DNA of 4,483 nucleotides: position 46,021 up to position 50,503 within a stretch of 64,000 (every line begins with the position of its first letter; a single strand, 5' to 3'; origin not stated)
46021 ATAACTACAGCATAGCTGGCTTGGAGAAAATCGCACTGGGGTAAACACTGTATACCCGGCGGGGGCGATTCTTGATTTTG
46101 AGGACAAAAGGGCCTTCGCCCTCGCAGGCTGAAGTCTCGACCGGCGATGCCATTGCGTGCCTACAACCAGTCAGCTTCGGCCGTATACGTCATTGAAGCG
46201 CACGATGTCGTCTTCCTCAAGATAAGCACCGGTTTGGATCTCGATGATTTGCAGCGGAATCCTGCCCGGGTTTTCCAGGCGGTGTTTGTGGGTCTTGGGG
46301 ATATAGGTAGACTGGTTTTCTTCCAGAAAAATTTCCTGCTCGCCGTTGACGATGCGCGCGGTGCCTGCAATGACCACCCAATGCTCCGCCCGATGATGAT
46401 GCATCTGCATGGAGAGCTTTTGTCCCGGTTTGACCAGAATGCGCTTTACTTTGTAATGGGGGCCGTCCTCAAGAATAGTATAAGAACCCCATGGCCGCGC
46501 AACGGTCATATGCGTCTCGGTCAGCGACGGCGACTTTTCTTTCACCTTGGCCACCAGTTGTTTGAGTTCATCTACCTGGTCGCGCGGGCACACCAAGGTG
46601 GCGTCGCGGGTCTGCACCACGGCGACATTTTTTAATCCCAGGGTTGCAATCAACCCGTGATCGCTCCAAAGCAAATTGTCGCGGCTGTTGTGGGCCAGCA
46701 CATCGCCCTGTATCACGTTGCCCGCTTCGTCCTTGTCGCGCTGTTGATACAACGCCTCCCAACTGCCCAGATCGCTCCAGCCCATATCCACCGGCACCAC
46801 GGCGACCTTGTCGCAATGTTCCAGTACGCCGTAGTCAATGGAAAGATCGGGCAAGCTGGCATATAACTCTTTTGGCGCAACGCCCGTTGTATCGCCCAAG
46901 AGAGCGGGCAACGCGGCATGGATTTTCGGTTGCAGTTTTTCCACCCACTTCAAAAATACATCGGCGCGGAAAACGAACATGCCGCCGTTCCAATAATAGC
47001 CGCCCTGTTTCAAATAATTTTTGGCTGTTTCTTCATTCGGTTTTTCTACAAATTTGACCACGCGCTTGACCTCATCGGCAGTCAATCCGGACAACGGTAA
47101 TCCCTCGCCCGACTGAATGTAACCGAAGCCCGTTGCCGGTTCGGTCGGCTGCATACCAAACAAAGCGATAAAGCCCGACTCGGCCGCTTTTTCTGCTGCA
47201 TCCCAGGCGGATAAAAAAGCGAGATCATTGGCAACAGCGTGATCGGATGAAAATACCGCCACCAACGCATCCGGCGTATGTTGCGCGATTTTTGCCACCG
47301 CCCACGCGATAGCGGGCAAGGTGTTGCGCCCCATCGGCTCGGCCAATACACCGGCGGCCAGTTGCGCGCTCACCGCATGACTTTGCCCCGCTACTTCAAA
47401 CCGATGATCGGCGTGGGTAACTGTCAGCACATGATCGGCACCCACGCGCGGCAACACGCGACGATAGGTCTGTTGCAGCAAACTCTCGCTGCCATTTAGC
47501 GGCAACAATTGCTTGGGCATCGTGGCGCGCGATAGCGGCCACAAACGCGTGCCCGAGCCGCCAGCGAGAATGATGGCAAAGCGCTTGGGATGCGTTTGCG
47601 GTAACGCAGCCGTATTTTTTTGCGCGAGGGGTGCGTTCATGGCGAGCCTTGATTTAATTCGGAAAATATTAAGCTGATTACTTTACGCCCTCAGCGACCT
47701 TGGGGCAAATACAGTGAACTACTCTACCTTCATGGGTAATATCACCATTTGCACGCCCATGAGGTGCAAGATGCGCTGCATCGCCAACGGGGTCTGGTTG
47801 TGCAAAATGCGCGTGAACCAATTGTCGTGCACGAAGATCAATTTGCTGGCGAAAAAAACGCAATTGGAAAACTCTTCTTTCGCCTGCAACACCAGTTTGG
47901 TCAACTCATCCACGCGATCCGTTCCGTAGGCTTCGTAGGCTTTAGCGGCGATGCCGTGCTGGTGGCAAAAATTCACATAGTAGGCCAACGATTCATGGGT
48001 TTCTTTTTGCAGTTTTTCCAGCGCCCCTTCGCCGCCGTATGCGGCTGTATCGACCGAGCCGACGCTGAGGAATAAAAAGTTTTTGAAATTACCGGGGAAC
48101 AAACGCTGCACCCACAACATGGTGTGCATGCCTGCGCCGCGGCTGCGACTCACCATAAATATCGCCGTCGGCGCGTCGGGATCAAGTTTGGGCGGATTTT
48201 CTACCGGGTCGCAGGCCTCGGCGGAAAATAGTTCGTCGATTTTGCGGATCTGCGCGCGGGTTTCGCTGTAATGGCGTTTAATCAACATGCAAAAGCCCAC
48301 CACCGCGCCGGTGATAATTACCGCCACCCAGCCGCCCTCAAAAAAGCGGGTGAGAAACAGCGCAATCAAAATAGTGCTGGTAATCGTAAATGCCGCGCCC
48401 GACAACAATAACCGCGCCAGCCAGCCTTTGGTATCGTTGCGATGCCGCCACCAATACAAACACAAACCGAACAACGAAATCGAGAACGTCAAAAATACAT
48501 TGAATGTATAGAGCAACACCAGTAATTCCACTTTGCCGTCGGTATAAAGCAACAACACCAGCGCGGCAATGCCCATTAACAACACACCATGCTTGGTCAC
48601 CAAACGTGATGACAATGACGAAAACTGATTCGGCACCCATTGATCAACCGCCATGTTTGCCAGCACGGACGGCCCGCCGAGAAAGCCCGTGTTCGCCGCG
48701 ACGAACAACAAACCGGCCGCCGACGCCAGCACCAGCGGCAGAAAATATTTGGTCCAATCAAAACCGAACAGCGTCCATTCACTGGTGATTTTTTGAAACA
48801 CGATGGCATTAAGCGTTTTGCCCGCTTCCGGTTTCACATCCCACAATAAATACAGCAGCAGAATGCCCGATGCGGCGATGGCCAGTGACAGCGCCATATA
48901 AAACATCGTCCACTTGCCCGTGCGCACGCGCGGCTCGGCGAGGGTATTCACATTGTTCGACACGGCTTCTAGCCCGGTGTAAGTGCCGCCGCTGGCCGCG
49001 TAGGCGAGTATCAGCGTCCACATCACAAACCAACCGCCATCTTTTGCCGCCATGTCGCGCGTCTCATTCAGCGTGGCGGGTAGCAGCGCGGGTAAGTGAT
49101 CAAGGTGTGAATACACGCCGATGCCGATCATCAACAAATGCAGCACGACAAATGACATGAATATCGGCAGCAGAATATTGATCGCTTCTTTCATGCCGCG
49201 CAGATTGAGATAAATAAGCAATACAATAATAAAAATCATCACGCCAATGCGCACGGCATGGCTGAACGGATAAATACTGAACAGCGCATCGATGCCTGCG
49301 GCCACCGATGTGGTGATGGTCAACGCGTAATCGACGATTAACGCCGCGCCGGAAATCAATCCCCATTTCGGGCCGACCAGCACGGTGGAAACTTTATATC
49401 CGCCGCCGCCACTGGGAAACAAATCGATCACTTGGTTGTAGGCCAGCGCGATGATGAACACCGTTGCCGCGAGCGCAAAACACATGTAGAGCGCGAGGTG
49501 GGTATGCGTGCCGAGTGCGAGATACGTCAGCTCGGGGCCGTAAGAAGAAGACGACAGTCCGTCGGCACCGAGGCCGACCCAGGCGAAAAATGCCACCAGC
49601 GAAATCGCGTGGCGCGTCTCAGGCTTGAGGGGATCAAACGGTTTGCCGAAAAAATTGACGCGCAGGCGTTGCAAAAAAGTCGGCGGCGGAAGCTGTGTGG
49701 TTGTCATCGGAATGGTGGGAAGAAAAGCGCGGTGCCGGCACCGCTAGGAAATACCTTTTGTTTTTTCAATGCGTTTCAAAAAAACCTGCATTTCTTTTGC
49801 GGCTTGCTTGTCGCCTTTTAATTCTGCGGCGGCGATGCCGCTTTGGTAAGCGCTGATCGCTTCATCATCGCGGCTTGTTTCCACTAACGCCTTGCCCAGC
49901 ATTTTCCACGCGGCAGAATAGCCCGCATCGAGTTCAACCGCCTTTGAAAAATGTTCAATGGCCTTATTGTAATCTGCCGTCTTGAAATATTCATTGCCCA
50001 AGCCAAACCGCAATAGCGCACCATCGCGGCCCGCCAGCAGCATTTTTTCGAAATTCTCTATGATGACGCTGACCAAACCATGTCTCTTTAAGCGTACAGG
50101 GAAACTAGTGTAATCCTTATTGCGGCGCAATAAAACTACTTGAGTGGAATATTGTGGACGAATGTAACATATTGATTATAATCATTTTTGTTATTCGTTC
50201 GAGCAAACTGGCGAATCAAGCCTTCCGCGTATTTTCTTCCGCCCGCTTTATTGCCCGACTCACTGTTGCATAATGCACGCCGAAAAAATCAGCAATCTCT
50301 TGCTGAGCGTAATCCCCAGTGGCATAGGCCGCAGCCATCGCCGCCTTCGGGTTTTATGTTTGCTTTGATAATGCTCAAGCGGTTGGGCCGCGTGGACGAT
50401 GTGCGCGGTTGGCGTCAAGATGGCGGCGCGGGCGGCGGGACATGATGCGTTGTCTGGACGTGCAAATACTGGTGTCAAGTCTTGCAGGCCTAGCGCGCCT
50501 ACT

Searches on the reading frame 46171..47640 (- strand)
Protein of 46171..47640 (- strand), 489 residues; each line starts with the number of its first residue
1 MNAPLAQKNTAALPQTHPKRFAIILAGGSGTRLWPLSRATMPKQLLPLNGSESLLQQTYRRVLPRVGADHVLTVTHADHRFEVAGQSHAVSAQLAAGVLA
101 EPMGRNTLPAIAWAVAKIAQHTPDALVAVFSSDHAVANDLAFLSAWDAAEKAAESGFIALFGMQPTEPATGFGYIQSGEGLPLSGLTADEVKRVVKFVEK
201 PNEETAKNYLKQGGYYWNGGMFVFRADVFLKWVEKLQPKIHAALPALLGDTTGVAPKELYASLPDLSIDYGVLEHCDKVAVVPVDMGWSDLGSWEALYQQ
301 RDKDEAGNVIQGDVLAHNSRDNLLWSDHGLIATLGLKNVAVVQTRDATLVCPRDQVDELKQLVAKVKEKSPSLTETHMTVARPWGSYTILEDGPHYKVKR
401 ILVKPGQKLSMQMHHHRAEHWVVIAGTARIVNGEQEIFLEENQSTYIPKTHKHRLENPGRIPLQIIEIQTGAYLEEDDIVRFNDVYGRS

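Call 13: search_protein_families(library=ncbifam, max_evalue=1e-8, proteins=[window:46171-47640:-])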
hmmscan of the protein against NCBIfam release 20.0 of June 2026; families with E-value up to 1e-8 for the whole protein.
window:46171-47640:- (489 aa): 3 families
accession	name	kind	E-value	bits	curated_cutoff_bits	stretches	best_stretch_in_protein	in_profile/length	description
TIGR01479.1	GMP_PMI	equivalog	1.5e-164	548.2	372.95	1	22-488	3-467/467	mannose-1-phosphate guanylyltransferase/mannose-6-phosphate isomerase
NF012004.0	PRK15460.1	equivalog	9.5e-135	449.9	859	1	19-488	5-477/478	mannose-1-phosphate guanyltransferase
TIGR03992.1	Arch_glmU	subfamily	8.8e-09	34.7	292.1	0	22-229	3-173/393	bifunctional sugar-1-phosphate nucleotidylyltransferase/acetyltransferase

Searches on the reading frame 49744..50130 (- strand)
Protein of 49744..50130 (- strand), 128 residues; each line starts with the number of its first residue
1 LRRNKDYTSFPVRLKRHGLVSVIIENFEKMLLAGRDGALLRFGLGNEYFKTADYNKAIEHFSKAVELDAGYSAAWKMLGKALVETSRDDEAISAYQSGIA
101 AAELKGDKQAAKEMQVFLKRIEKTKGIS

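Call 13: search_protein_families(library=ncbifam, max_evalue=1e-8, proteins=[window:49744-50130:-])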
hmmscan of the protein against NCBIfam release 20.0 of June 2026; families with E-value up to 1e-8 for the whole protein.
window:49744-50130:- (128 aa): 0 families

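Call 37: search_protein_families(library=pfam, max_evalue=0.01, proteins=[window:49744-50130:-])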
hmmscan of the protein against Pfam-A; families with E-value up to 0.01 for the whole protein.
window:49744-50130:- (128 aa): 12 families
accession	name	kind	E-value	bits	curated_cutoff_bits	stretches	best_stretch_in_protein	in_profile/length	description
PF00515.34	TPR_1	-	7.4e-11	41.8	27.8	1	41-68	4-31/34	Tetratricopeptide repeat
PF07719.23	TPR_2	-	7.8e-10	38.6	27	1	40-68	3-31/34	Tetratricopeptide repeat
PF13181.12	TPR_8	-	1.2e-07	31.8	25.7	1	42-69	5-32/34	Tetratricopeptide repeat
PF13432.12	TPR_16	-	4.7e-07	30.6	32.7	1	43-101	2-60/65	Tetratricopeptide repeat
PF13414.12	TPR_11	-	4.9e-07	29.8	26.8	1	45-83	1-39/42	TPR repeat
PF14559.12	TPR_19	-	9.2e-07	29.5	25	1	53-101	6-54/68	Tetratricopeptide repeat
PF13428.12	TPR_14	-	1.3e-06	28.9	23.5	1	42-80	5-43/44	Tetratricopeptide repeat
PF13424.12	TPR_12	-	7.3e-06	26.5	30.1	1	43-103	8-76/77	Tetratricopeptide repeat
PF12895.13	ANAPC3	-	0.0011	19.6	27.2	1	42-96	27-80/82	Anaphase-promoting complex, cyclosome, subunit 3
PF13431.12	TPR_17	-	0.0018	18.8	24.4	0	61-92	2-33/34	Tetratricopeptide repeat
PF25068.1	ARM_TT21_4th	-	0.0022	18.7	30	0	44-67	5-28/153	Tetratricopeptide repeat protein 21 forth ARM domain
PF13176.12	TPR_7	-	0.0085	16.6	27.9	0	74-106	1-33/36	Tetratricopeptide repeat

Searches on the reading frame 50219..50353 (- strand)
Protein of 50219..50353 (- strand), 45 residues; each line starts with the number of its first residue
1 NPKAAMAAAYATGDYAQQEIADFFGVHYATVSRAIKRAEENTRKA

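Call 47: search_protein_families(library=pfam, max_evalue=10, proteins=[window:50219-50353:-])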
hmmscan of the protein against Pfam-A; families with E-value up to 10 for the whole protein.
seq(45 aa): 28 families (the best 25 are shown)
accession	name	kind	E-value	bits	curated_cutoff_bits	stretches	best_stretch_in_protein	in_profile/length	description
PF13384.12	HTH_23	-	8.2e-06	25.9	24.6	1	3-39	7-42/50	Homeodomain-like domain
PF13545.12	HTH_Crp_2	-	0.00016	22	27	1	15-39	23-47/70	Crp-like helix-turn-helix domain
PF13518.12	HTH_28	-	0.00026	21.4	25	1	3-40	2-38/52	Helix-turn-helix domain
PF13551.12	HTH_29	-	0.00036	21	28.1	1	4-40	2-38/64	Winged helix-turn helix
PF01047.28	MarR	-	0.00062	20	24.6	1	9-39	12-42/59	MarR family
PF08281.18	Sigma70_r4_2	-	0.00077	19.5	25.7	1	13-39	25-51/54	Sigma-70, region 4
PF13542.12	HTH_Tnp_ISL3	-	0.00084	19.2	27.4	1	5-38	18-50/51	Helix-turn-helix domain of transposase family ISL3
PF13936.12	HTH_38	-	0.0014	18.8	27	1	15-37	21-43/44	Helix-turn-helix domain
PF12802.13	MarR_2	-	0.0025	18.4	27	1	16-40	22-46/61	MarR family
PF04297.20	UPF0122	-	0.0047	17.6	22.7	1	9-40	28-59/101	Putative helix-turn-helix protein, YlxM / p13 like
PF00356.27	LacI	-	0.0067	16.6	27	1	18-39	3-24/46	Bacterial regulatory proteins, lacI family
PF00392.27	GntR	-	0.0091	16.1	27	1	16-40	24-50/64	Bacterial regulatory proteins, gntR family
PF24964.1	DUF7769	-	0.01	15.9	27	1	18-42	28-52/55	Domain of unknown function (DUF7769)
PF04545.22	Sigma70_r4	-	0.018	15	24.1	1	12-38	18-44/50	Sigma-70, region 4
PF08822.17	DUF1804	-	0.019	15.3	29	1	3-41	8-46/164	Protein of unknown function (DUF1804)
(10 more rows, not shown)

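Call 48: search_protein_families(library=ncbifam, max_evalue=10, proteins=[window:50219-50353:-])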
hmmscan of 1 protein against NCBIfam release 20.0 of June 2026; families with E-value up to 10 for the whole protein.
seq(45 aa): 14 families
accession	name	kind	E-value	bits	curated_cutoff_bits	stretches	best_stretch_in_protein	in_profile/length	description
NF033545.0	transpos_IS630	equivalog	0.00013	21.5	100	1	5-41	4-39/299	IS630 family transposase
NF053881.1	TransRegDeoRBac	equivalog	0.00022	20.5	420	1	6-41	12-47/311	DNA-binding transcriptional repressor DeoR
NF045758.2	YlxM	equivalog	0.00061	19.8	80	1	6-40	24-58/72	YlxM family DNA-binding protein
NF003055.0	PRK03975.1-2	equivalog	0.0031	17.3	122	1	15-45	25-55/140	putative transcriptional regulator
TIGR02937.1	sigma70-ECF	superfamily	0.0074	15.9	42.9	1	13-43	132-162/165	sigma-70 family RNA polymerase sigma factor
NF001069.0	PRK00118.1-5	equivalog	0.0077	16.6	194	1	5-44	25-64/110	putative DNA-binding protein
NF001066.0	PRK00118.1-1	equivalog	0.01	16.2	147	1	9-40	30-61/110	putative DNA-binding protein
NF009146.0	PRK12496.1-3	equivalog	0.018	14.7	268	1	8-38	88-118/162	hypothetical protein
NF003057.0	PRK03975.1-5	subfamily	0.019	14.7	168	1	10-45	16-51/134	putative transcriptional regulator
NF005385.0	PRK06930.1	subfamily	0.028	14.1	136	1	14-42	130-158/170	positive control sigma-like factor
TIGR03879.1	near_KaiC_dom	domain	0.034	14.6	65.1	1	4-40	24-61/91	probable regulatory domain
NF001068.0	PRK00118.1-4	equivalog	0.057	14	125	1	8-40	29-61/113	putative DNA-binding protein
NF005644.0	PRK07408.1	subfamily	0.06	13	261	1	14-39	221-246/258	RNA polymerase sigma factor SigF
TIGR03001.1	Sig-70_gmx1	subfamily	0.1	11.9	154.6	1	16-42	179-205/244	RNA polymerase sigma-70 factor, Myxococcales family 1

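Call 63: find_homologous_proteins(query=window:50219-50353:-, max_evalue=0.001)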
Query seq(45 aa) (45 aa): 22 proteins with E <= 0.001 among 22 candidates.
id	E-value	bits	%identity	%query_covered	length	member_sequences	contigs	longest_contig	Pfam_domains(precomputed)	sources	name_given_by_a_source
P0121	1.6e-12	63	84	84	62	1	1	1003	PF13384.13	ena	-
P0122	3.3e-11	59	77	87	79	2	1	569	-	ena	-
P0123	6.6e-11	58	81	82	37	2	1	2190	-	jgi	jgi:predicted DNA-binding protein YlxM (UPF0122 family)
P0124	1.3e-10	57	81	58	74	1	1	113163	-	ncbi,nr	ncbi:MAG: hypothetical protein PHG47_08090 [Sulfuricella sp.]|nr:hypothetical protein [Sulfuricella 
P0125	1.7e-10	57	78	82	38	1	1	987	-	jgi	jgi:transposase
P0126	2.3e-10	56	74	87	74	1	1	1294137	PF13384.13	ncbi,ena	-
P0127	7.5e-9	52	73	82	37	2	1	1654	-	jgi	jgi:predicted DNA-binding protein YlxM (UPF0122 family)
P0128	8.7e-9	52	70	89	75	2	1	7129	-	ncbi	-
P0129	1.3e-8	51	67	96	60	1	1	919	-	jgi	-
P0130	4.0e-8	50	75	80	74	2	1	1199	-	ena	-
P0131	4.3e-8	49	73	82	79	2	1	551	-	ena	-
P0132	1.2e-7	48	75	80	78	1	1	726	PF13384.13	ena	-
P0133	1.5e-7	48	74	78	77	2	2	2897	-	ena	-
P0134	2.9e-7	47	81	69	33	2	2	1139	-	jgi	jgi:DNA-directed RNA polymerase specialized sigma54-like protein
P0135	3.6e-7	47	84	69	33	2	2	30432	-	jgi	jgi:putative transposase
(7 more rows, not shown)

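Call 64: find_encoding_contigs(protein=P0126, flank=4000, max_places=2)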
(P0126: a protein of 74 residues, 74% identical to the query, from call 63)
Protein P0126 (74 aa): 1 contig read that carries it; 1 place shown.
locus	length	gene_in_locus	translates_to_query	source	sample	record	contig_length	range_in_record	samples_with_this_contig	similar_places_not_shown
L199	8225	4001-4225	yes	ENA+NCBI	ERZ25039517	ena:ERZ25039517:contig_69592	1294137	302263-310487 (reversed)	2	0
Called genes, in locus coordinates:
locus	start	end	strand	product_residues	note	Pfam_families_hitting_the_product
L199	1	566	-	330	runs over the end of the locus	PF02606:LpxK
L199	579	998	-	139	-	PF02472:ExbD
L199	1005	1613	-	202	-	PF01618:MotA_ExbB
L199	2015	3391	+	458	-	PF13742:tRNA_anti_2, PF01336:tRNA_anti-codon (weak), PF02601:Exonuc_VII_L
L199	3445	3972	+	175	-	-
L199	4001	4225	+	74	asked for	PF13384:HTH_23 (faint)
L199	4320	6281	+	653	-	PF00275:EPSP_synthase, PF02224:Cytidylate_kin, PF13189:Cytidylate_kin2 (weak)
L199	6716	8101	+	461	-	PF00575:S1, PF21710:Spt6_S1 (faint), PF17092:PCB_OB (faint), PF00575:S1, PF03074:GCS (faint), PF00575:S1, PF23459:S1_RRP5 (weak)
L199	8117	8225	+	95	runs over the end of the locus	PF00216:Bac_DNA_binding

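Call 65: find_encoding_contigs(protein=P0124, flank=4000, max_places=2)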
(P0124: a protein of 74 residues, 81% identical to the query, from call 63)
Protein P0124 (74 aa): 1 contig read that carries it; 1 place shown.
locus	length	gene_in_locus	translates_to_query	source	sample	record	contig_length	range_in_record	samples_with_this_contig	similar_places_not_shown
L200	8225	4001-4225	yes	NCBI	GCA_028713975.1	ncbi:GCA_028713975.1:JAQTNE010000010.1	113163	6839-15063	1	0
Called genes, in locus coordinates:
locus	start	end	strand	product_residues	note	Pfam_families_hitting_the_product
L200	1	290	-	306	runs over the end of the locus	PF02091:tRNA-synt_2e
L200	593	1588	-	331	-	PF00581:Rhodanese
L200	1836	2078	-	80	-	PF01541:GIY-YIG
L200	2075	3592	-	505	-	PF20154:LNT_N, PF00795:CN_hydrolase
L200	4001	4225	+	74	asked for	-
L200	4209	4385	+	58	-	-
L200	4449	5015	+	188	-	PF03352:Adenine_glyco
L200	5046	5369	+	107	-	PF10052:DUF2288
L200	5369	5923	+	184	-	PF06041:DUF924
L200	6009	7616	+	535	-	PF28550:DUF8436, PF00890:FAD_binding_2 (faint), PF01134:GIDA (faint), PF03486:HI0933_like (faint), PF07992:Pyr_redox_2 (faint), PF01266:DAO (weak), PF21688:FAD-depend_C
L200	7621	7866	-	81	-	-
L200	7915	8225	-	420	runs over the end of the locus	PF00890:FAD_binding_2 (faint), PF01266:DAO (faint), PF03486:HI0933_like, PF07992:Pyr_redox_2 (faint), PF22780:HI0933_like_1st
